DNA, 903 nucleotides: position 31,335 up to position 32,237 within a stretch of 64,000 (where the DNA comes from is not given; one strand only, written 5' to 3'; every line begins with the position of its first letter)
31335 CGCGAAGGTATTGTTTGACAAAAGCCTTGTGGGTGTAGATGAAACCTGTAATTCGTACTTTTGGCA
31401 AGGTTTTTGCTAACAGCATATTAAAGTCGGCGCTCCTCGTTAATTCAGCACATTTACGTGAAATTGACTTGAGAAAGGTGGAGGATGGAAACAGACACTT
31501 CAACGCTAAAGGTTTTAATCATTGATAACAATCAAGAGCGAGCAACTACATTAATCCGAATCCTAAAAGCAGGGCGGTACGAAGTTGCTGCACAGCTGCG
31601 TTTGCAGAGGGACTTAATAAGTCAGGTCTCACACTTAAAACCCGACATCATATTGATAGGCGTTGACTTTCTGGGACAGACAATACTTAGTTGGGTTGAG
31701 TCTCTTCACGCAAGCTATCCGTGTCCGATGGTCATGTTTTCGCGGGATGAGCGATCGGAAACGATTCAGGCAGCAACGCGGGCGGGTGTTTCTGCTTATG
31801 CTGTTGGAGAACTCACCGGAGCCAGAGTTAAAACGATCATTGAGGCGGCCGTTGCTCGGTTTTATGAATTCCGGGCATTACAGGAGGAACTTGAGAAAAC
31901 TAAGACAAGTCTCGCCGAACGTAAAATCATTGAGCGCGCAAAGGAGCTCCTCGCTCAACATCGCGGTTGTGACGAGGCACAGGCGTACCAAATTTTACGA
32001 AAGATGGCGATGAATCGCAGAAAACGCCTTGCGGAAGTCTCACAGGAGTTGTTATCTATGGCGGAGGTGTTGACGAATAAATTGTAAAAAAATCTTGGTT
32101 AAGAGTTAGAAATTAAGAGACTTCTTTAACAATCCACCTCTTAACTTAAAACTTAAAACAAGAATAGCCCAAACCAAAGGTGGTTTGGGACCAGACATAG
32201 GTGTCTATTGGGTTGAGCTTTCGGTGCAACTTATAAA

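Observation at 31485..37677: NasT-type antiterminator with a repeat-built multi-hairpin leader in front of nirA-narK-nasA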

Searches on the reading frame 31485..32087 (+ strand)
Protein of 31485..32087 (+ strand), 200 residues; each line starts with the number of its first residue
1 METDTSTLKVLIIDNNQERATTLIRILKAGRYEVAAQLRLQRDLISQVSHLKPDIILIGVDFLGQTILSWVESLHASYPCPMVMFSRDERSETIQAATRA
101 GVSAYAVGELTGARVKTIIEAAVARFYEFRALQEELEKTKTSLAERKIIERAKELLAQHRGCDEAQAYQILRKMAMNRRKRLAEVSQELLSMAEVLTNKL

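Call 14: search_protein_families(library=pfam, proteins=[window:31485-32087:+])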
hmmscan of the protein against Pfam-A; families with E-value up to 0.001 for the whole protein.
window:31485-32087:+ (200 aa): 2 families
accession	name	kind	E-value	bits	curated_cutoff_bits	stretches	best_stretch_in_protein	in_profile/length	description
PF03861.19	ANTAR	-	5.5e-18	64.9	27.3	1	137-190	1-54/54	ANTAR domain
PF00072.30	Response_reg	-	6.7e-06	26.7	30.2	1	10-105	1-96/111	Response regulator receiver domain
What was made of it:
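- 31485..32087 (+): nasT-like gene: divergent (pseudo-)receiver domain plus ANTAR RNA-binding domain, 200 aa. Pfam ANTAR E 5.5e-18; Response_reg 26.7 bits, below the cutoff (call 14).
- Checked: (1) ORF 31485-32087 carries ANTAR (E 5.5e-18) and a divergent receiver domain (call 14).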

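Call 16: find_homologous_proteins(query=window:31485-32087:+)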
Query window:31485-32087:+ (200 aa): 845 proteins with E <= 0.001 among 1844 candidates; the best 120 are listed.
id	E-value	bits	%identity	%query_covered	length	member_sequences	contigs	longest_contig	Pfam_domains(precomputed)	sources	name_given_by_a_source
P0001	3.3e-113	393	96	100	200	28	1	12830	PF03861.20,PF00072.31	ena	-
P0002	4.9e-109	380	94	100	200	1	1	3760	PF03861.20,PF00072.31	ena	-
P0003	4.2e-108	377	92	100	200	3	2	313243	PF03861.20,PF00072.31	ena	-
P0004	5.5e-106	370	89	100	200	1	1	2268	PF03861.20,PF00072.31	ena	-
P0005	6.2e-104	363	88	100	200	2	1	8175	PF03861.20,PF00072.31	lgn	-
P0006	1.7e-103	362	89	100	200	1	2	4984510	PF03861.20,PF00072.31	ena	-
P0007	2.4e-102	358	87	100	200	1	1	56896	PF03861.20,PF00072.31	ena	-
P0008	3.5e-102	358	87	100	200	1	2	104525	PF03861.20,PF00072.31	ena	-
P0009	3.2e-101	354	87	100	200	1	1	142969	PF03861.20,PF00072.31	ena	-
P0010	4.4e-101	354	86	100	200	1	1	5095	PF03861.20,PF00072.31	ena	-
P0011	3.0e-100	351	85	100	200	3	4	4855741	PF03861.20,PF00072.31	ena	-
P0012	5.5e-100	350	85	100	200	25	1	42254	PF03861.20,PF00072.31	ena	-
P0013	1.3e-99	349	84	100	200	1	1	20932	PF03861.20,PF00072.31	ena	-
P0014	3.3e-99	348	84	100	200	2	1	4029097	PF03861.20,PF00072.31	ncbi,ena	-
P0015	1.4e-98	346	83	100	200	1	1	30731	PF03861.20,PF00072.31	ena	-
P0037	8.3e-94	330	79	100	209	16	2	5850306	PF03861.20,PF00072.31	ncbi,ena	-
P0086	5.1e-87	308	75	100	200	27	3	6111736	PF03861.20,PF00072.31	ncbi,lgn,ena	-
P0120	5.1e-65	237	60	100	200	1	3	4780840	PF03861.20,PF00072.31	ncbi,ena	-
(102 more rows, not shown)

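Call 18: find_encoding_contigs(protein=P0003, flank=4000, max_places=2)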
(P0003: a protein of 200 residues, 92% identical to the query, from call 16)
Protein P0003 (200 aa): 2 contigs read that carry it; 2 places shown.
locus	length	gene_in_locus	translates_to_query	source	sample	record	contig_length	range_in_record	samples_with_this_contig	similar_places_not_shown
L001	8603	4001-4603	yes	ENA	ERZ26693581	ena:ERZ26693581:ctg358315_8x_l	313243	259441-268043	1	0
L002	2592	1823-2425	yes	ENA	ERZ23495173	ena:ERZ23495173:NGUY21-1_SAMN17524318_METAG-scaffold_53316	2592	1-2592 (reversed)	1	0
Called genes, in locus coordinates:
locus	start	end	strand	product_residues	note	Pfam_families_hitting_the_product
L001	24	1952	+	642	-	PF20581:DUF6785, PF20580:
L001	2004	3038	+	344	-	PF00586:AIRS, PF02769:AIRS_C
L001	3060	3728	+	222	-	PF05175:MTS, PF10294:Methyltransf_16, PF13489:Methyltransf_23, PF06325:PrmA, PF13649:Methyltransf_25, PF13847:Methyltransf_31, PF08241:Methyltransf_11 (weak), PF08242:Methyltransf_12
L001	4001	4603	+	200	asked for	PF00072:Response_reg (weak), PF03861:ANTAR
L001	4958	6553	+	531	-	PF03460:NIR_SIR_ferr, PF01077:NIR_SIR, PF03460:NIR_SIR_ferr, PF01077:NIR_SIR (weak)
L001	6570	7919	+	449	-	PF07690:MFS_1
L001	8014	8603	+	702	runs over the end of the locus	PF04879:Molybdop_Fe4S4, PF00384:Molybdopterin, PF01568:Molydop_binding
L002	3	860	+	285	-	?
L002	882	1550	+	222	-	PF05175:MTS, PF10294:Methyltransf_16, PF13489:Methyltransf_23, PF06325:PrmA, PF13649:Methyltransf_25, PF13847:Methyltransf_31, PF08241:Methyltransf_11 (weak), PF08242:Methyltransf_12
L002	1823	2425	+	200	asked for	PF00072:Response_reg (weak), PF03861:ANTAR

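Call 19: find_encoding_contigs(protein=P0006, flank=4000, max_places=2)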
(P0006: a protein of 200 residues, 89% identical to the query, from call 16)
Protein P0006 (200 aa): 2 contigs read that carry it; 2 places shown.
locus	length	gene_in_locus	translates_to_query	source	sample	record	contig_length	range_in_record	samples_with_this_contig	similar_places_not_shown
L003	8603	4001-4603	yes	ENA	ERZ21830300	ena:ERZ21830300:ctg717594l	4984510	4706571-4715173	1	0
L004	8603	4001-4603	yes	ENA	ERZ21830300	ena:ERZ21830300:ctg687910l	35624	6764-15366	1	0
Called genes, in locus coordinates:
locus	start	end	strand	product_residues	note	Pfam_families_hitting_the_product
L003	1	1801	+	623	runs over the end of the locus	PF20581:DUF6785, PF20580:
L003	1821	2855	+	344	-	PF00586:AIRS, PF02769:AIRS_C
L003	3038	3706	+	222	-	PF05175:MTS, PF10294:Methyltransf_16, PF06325:PrmA, PF13489:Methyltransf_23, PF13649:Methyltransf_25, PF13847:Methyltransf_31, PF08242:Methyltransf_12 (weak)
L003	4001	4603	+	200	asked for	PF00072:Response_reg (weak), PF03861:ANTAR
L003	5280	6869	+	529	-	PF03460:NIR_SIR_ferr, PF01077:NIR_SIR, PF03460:NIR_SIR_ferr, PF01077:NIR_SIR (weak)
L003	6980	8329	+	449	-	PF07690:MFS_1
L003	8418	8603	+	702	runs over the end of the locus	PF04879:Molybdop_Fe4S4, PF00384:Molybdopterin, PF01568:Molydop_binding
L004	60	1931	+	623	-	PF20581:DUF6785, PF20580:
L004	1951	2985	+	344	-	PF00586:AIRS, PF02769:AIRS_C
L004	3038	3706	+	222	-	PF05175:MTS, PF10294:Methyltransf_16, PF06325:PrmA, PF13489:Methyltransf_23, PF13649:Methyltransf_25, PF13847:Methyltransf_31, PF08242:Methyltransf_12 (weak)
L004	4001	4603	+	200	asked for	PF00072:Response_reg (weak), PF03861:ANTAR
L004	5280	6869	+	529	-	PF03460:NIR_SIR_ferr, PF01077:NIR_SIR, PF03460:NIR_SIR_ferr, PF01077:NIR_SIR (weak)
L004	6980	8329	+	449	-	PF07690:MFS_1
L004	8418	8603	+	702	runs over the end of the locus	PF04879:Molybdop_Fe4S4, PF00384:Molybdopterin, PF01568:Molydop_binding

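Call 20: find_encoding_contigs(protein=P0011, flank=4000, max_places=2)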
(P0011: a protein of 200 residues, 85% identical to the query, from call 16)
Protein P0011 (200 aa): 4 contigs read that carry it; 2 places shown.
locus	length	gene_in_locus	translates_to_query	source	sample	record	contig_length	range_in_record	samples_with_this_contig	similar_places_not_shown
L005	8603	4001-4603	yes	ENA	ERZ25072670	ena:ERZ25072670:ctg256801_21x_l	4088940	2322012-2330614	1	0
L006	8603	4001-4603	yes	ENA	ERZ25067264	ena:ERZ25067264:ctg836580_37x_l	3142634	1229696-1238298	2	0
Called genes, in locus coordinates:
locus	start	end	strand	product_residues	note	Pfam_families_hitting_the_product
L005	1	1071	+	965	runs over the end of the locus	-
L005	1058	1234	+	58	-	-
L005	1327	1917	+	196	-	PF05685:Uma2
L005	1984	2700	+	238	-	PF00586:AIRS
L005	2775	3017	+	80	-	-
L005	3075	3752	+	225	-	PF10294:Methyltransf_16, PF13489:Methyltransf_23 (weak), PF05175:MTS, PF06325:PrmA (weak), PF13847:Methyltransf_31, PF08242:Methyltransf_12 (weak), PF13649:Methyltransf_25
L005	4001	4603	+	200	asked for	PF00072:Response_reg, PF03861:ANTAR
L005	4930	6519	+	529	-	PF03460:NIR_SIR_ferr, PF01077:NIR_SIR, PF03460:NIR_SIR_ferr, PF01077:NIR_SIR (weak)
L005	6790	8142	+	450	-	PF07690:MFS_1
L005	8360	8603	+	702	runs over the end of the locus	PF04879:Molybdop_Fe4S4, PF00384:Molybdopterin, PF01568:Molydop_binding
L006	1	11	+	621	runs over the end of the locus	PF02574:S-methyl_trans, PF02219:MTHFR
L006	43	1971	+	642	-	PF20581:DUF6785, PF20580:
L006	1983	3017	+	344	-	PF00586:AIRS, PF02769:AIRS_C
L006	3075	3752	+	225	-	PF10294:Methyltransf_16, PF13489:Methyltransf_23, PF05175:MTS, PF06325:PrmA (weak), PF13847:Methyltransf_31, PF08242:Methyltransf_12 (weak), PF13649:Methyltransf_25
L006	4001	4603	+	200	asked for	PF00072:Response_reg, PF03861:ANTAR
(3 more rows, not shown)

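Call 25: find_encoding_contigs(protein=P0001, flank=6000, max_places=3)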
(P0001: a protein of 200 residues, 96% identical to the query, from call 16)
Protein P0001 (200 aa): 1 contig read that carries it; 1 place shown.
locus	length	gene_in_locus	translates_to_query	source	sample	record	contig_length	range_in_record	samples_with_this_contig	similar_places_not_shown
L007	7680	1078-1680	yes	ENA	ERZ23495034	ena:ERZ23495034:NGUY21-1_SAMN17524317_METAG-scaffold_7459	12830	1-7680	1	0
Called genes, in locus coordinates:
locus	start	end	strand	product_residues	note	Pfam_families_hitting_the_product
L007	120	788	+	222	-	PF05175:MTS, PF10294:Methyltransf_16, PF13489:Methyltransf_23, PF06325:PrmA, PF13649:Methyltransf_25, PF13847:Methyltransf_31, PF08241:Methyltransf_11 (weak), PF08242:Methyltransf_12 (weak)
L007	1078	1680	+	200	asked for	PF00072:Response_reg, PF03861:ANTAR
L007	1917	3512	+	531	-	PF03460:NIR_SIR_ferr, PF01077:NIR_SIR, PF03460:NIR_SIR_ferr, PF01077:NIR_SIR (weak)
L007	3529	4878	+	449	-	PF07690:MFS_1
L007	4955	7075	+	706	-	PF04879:Molybdop_Fe4S4, PF00384:Molybdopterin, PF01568:Molydop_binding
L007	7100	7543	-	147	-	PF28130:DUF8371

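Call 26: find_encoding_contigs(protein=P0002, flank=4000, max_places=2)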
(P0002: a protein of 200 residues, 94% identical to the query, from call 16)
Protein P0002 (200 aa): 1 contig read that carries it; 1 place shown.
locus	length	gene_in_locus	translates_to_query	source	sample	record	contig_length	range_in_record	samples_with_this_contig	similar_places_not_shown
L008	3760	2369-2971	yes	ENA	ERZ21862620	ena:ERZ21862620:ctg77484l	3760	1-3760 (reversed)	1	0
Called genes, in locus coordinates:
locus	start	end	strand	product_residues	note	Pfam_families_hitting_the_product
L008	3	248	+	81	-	?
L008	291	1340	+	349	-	PF00586:AIRS, PF02769:AIRS_C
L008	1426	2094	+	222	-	PF10294:Methyltransf_16, PF13489:Methyltransf_23, PF05175:MTS, PF06325:PrmA (weak), PF13649:Methyltransf_25, PF13847:Methyltransf_31, PF08241:Methyltransf_11 (weak), PF08242:Methyltransf_12 (weak)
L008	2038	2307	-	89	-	-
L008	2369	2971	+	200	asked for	PF00072:Response_reg (weak), PF03861:ANTAR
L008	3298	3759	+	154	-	?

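Call 32: find_encoding_contigs(protein=P0014, flank=4000, max_places=2)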
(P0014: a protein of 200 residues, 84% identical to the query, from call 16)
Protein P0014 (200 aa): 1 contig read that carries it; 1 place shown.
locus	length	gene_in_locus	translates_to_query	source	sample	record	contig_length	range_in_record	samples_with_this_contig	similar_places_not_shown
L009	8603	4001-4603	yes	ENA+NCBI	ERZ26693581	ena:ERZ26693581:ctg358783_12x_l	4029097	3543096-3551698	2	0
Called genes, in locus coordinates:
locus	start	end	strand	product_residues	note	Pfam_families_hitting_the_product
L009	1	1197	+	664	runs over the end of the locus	PF20581:DUF6785, PF20580:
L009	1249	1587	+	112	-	PF05973:Gp49 (weak)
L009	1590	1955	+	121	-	-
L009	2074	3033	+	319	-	PF00586:AIRS, PF02769:AIRS_C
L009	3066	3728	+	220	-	PF10294:Methyltransf_16, PF13489:Methyltransf_23, PF05175:MTS (weak), PF06325:PrmA (weak), PF13847:Methyltransf_31 (weak), PF08241:Methyltransf_11 (weak), PF08242:Methyltransf_12 (weak), PF13649:Methyltransf_25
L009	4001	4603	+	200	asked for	PF00072:Response_reg (weak), PF03861:ANTAR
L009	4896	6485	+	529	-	PF03460:NIR_SIR_ferr, PF01077:NIR_SIR, PF03460:NIR_SIR_ferr, PF01077:NIR_SIR (weak)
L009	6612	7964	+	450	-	PF07690:MFS_1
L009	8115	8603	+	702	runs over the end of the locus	PF04879:Molybdop_Fe4S4, PF00384:Molybdopterin, PF01568:Molydop_binding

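Call 33: find_encoding_contigs(protein=P0037, flank=4000, max_places=2)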
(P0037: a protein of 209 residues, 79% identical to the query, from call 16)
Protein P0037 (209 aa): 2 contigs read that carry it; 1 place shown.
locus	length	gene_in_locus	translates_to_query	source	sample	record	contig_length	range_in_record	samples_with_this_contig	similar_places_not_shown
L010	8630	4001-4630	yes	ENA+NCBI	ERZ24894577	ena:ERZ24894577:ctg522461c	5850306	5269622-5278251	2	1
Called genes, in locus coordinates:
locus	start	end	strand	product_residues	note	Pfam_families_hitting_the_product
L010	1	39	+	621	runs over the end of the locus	PF02574:S-methyl_trans, PF02219:MTHFR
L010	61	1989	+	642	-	PF20581:DUF6785, PF20580:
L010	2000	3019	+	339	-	PF00586:AIRS, PF02769:AIRS_C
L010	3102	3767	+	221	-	PF05175:MTS, PF10294:Methyltransf_16, PF13489:Methyltransf_23, PF06325:PrmA, PF13847:Methyltransf_31, PF08241:Methyltransf_11 (weak), PF08242:Methyltransf_12 (weak), PF13649:Methyltransf_25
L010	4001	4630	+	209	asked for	PF00072:Response_reg (weak), PF03861:ANTAR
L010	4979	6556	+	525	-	PF03460:NIR_SIR_ferr, PF01077:NIR_SIR, PF03460:NIR_SIR_ferr, PF01077:NIR_SIR (weak)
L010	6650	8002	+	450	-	PF07690:MFS_1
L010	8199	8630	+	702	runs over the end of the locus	PF04879:Molybdop_Fe4S4, PF00384:Molybdopterin, PF01568:Molydop_binding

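Call 34: find_encoding_contigs(protein=P0086, flank=4000, max_places=2)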
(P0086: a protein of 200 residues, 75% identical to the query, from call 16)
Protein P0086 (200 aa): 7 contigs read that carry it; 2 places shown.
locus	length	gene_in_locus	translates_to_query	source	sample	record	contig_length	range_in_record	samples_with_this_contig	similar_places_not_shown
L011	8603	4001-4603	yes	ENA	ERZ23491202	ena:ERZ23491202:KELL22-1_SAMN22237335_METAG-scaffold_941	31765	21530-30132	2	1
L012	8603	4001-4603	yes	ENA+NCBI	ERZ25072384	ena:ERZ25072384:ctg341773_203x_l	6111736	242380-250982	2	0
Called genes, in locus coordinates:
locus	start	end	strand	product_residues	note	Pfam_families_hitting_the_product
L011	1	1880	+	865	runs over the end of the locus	PF00270:DEAD (weak), PF04851:ResIII, PF27159:HI_1054_N, PF27365:HI_1054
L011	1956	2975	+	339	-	PF00586:AIRS, PF02769:AIRS_C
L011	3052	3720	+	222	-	PF10294:Methyltransf_16, PF13489:Methyltransf_23, PF05175:MTS, PF06325:PrmA, PF13649:Methyltransf_25, PF13847:Methyltransf_31, PF08241:Methyltransf_11 (faint), PF08242:Methyltransf_12 (weak)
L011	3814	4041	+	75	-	-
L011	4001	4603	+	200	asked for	PF00072:Response_reg (weak), PF03861:ANTAR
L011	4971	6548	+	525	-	PF03460:NIR_SIR_ferr, PF01077:NIR_SIR, PF03460:NIR_SIR_ferr, PF01077:NIR_SIR (weak)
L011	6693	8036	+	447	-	PF07690:MFS_1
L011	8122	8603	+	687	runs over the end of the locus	PF04879:Molybdop_Fe4S4, PF00384:Molybdopterin, PF01568:Molydop_binding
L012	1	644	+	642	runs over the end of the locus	PF20581:DUF6785, PF20580:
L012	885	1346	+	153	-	-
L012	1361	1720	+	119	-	-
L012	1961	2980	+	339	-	PF00586:AIRS, PF02769:AIRS_C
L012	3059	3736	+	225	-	PF10294:Methyltransf_16, PF13489:Methyltransf_23, PF05175:MTS, PF06325:PrmA, PF13847:Methyltransf_31, PF08241:Methyltransf_11 (faint), PF08242:Methyltransf_12 (weak), PF13649:Methyltransf_25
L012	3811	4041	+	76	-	-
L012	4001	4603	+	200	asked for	PF00072:Response_reg (weak), PF03861:ANTAR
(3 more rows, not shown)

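Call 35: find_encoding_contigs(protein=P0120, flank=4000, max_places=2)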
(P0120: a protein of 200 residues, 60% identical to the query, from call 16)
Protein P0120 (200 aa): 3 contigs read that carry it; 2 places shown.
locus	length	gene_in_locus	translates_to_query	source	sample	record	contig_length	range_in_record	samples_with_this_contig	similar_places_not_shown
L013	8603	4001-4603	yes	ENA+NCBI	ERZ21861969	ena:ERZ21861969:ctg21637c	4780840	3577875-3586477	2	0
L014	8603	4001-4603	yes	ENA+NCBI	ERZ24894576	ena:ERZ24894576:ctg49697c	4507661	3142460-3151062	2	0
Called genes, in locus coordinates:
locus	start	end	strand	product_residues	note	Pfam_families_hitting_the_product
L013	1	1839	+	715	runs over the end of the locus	PF01520:Amidase_3, PF02369:Big_1 (weak), PF09134:Invasin_D3 (weak)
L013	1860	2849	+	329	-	PF02746:MR_MLE_N, PF13378:MR_MLE_C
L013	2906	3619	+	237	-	PF00106:adh_short, PF01370:Epimerase (weak), PF13561:adh_short_C2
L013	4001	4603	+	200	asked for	PF00072:Response_reg, PF03861:ANTAR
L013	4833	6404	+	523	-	PF03460:NIR_SIR_ferr, PF01077:NIR_SIR, PF03460:NIR_SIR_ferr, PF01077:NIR_SIR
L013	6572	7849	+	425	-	PF07690:MFS_1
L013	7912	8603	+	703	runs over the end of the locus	PF04879:Molybdop_Fe4S4, PF00384:Molybdopterin, PF01568:Molydop_binding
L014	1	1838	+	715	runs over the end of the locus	PF01520:Amidase_3, PF02369:Big_1 (weak), PF09134:Invasin_D3 (weak)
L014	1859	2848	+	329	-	PF02746:MR_MLE_N, PF13378:MR_MLE_C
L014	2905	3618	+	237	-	PF00106:adh_short, PF01370:Epimerase (weak), PF13561:adh_short_C2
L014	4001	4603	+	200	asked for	PF00072:Response_reg, PF03861:ANTAR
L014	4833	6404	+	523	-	PF03460:NIR_SIR_ferr, PF01077:NIR_SIR, PF03460:NIR_SIR_ferr, PF01077:NIR_SIR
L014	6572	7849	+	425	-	PF07690:MFS_1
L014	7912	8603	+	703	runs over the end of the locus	PF04879:Molybdop_Fe4S4, PF00384:Molybdopterin, PF01568:Molydop_binding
